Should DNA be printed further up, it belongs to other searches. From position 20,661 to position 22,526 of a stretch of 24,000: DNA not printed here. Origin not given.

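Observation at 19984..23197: Translationally coupled NorQ/CbbQ-type AAA+ / NorD/CbbO-type VWA / PAC2-family operon with no obvious client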

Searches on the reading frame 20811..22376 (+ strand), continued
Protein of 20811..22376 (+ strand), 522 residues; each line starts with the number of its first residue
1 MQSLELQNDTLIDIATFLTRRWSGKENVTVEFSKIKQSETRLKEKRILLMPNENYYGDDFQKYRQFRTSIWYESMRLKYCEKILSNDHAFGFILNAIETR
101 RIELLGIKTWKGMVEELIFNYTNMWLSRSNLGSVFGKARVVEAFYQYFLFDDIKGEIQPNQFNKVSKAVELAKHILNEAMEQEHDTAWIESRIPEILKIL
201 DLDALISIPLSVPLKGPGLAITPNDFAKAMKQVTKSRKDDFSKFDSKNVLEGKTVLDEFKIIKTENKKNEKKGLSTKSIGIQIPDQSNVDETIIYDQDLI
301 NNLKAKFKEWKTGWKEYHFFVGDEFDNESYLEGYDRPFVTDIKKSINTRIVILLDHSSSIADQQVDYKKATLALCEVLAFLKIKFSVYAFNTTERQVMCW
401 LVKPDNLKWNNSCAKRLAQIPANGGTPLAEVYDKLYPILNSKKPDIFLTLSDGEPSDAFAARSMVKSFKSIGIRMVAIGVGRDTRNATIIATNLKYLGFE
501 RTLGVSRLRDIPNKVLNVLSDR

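Call 69: find_encoding_contigs(protein=P0138, flank=6000, max_places=1)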
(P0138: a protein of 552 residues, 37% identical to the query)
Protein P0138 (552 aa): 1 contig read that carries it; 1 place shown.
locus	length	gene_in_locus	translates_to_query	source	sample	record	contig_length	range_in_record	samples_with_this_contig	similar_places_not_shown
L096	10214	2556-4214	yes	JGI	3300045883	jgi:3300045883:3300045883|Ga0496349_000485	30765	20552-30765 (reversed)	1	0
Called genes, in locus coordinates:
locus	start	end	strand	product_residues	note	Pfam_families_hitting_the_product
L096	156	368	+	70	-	-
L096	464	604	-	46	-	-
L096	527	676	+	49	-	-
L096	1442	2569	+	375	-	PF12775:AAA_7 (weak), PF12774:AAA_6 (weak), PF13191:AAA_16 (weak), PF00004:AAA, PF07726:AAA_3, PF07728:AAA_5, PF13173:AAA_14 (weak)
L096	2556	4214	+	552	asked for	-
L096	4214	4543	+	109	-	-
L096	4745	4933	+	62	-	PF04434:SWIM (weak)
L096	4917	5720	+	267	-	-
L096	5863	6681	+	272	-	PF04104:DNA_primase_lrg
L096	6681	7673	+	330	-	PF01702:TGT (weak)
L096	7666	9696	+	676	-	PF03104:DNA_pol_B_exo1 (weak), PF13482:RNase_H_2 (weak), PF00136:DNA_pol_B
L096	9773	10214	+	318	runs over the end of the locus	-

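Call 70: find_related_loci(query=A3, collection=viral_contigs, flank=5000)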
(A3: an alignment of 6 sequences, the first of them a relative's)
Query A3 (530 aa) in viral_contigs; peptide patterns used: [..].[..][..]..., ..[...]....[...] (x = any residue, [..] = any of these).
92 stretches matched a pattern, but none encodes a relative of the query by tblastn (E <= 1e-3).

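Call 78: search_dna_similar(query=P0284, collection=phages, mode=protein, max_evalue=0.001, max_rows=15)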
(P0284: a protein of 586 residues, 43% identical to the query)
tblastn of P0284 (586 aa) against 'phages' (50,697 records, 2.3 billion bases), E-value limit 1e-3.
No match.

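Call 79: search_dna_similar(query=window:20811-22376:+, collection=phages, mode=protein, max_evalue=0.001, max_rows=15)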
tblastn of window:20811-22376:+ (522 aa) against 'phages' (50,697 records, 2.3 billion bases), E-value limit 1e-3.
No match.

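Call 89: fold_search(model_id=the predicted structure, library=viral)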
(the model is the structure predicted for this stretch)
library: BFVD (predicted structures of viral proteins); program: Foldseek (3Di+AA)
matches with E <= 10: 767; with E <= 0.001: 77
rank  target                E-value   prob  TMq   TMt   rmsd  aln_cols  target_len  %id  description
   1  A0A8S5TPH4            4.8e-14  1.00  0.33  0.31  25.6       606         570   16  VWFA domain-containing protein [Podoviridae sp. ct2iq11]
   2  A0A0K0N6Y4            7.0e-14  1.00  0.41  0.36  14.5       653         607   11  CobT-like cobalamin biosynthesis protein [Gordonia phage GMA7]
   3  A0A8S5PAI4            1.9e-13  1.00  0.34  0.28  19.2       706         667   14  Cobalamin biosynthesis protein [Siphoviridae sp. ctmpG14]
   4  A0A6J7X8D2            3.1e-13  1.00  0.35  0.30  22.0       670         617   10  Cobalamin biosynthesis protein CobT VWA domain containing protein [uncultured Caudovirales phage]
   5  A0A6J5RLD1            3.2e-13  1.00  0.42  0.34  14.4       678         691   11  VWFA domain containing protein [uncultured Caudovirales phage]
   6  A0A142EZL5            9.3e-13  1.00  0.28  0.20  27.0       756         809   12  (no name in the UniProt tables at hand)
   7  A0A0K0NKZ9            1.1e-12  1.00  0.35  0.28  16.5       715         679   12  Putative von Willebrand factor protein [Gordonia phage GMA3]
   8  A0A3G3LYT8            1.3e-12  1.00  0.34  0.31  15.1       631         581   13  Uncharacterized protein [Brevibacterium phage Cantare]
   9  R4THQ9                2.1e-12  1.00  0.43  0.31  22.4       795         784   10  VWFA domain-containing protein [Haloarcula californiae tailed virus 2]
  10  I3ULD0                7.0e-12  1.00  0.28  0.22  24.6       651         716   12  (no name in the UniProt tables at hand)
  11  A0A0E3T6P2            8.9e-12  1.00  0.35  0.23  17.4       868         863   10  von Willebrand factor domain protein [Gordonia phage Gmala1]
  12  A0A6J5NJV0            1.4e-11  1.00  0.31  0.22  23.9       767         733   12  Cobalt chelatase, CobT subunit [uncultured Caudovirales phage]
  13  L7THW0                1.5e-11  1.00  0.43  0.34  14.2       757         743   11  von Willebrand factor type A [Haloarcula vallismortis tailed virus 1]
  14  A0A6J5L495            1.7e-11  1.00  0.33  0.28  16.7       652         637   11  VWFA domain containing protein [uncultured Caudovirales phage]
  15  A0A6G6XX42            1.9e-11  1.00  0.31  0.24  29.1       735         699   10  (no name in the UniProt tables at hand)
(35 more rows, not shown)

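Call 96: search_protein_families(library=padloc, proteins=[window:20811-22376:+, P0284], max_evalue=0.01)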
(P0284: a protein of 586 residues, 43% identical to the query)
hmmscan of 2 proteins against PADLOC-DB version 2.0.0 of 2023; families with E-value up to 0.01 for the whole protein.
window:20811-22376:+ (522 aa): 0 families

P0284 (586 aa): 0 families

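Call 97: search_protein_families(library=phrogs, proteins=[window:20811-22376:+, P0284, P0304], max_evalue=0.001)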
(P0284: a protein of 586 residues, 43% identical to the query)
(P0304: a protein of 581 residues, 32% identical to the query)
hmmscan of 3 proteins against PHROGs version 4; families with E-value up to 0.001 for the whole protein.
window:20811-22376:+ (522 aa): 1 family
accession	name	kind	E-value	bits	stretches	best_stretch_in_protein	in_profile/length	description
phrog_5298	-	moron, auxiliary metabolic gene and host takeover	0.00033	20.5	1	347-425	463-549/645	cobalamin biosynthesis protein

P0284 (586 aa): 1 family
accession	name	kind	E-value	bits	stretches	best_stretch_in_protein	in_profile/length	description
phrog_5298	-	moron, auxiliary metabolic gene and host takeover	4.6e-05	23.3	1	412-492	465-551/645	cobalamin biosynthesis protein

P0304 (581 aa): 3 families
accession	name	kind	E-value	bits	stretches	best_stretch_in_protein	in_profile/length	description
phrog_5298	-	moron, auxiliary metabolic gene and host takeover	6.1e-09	36.1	1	223-505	304-579/645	cobalamin biosynthesis protein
phrog_459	-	other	2.7e-07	30.8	0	391-467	408-486/736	peptidase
phrog_1314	-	DNA, RNA and nucleotide metabolism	2.8e-06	27.7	0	378-514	246-362/394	HNH endonuclease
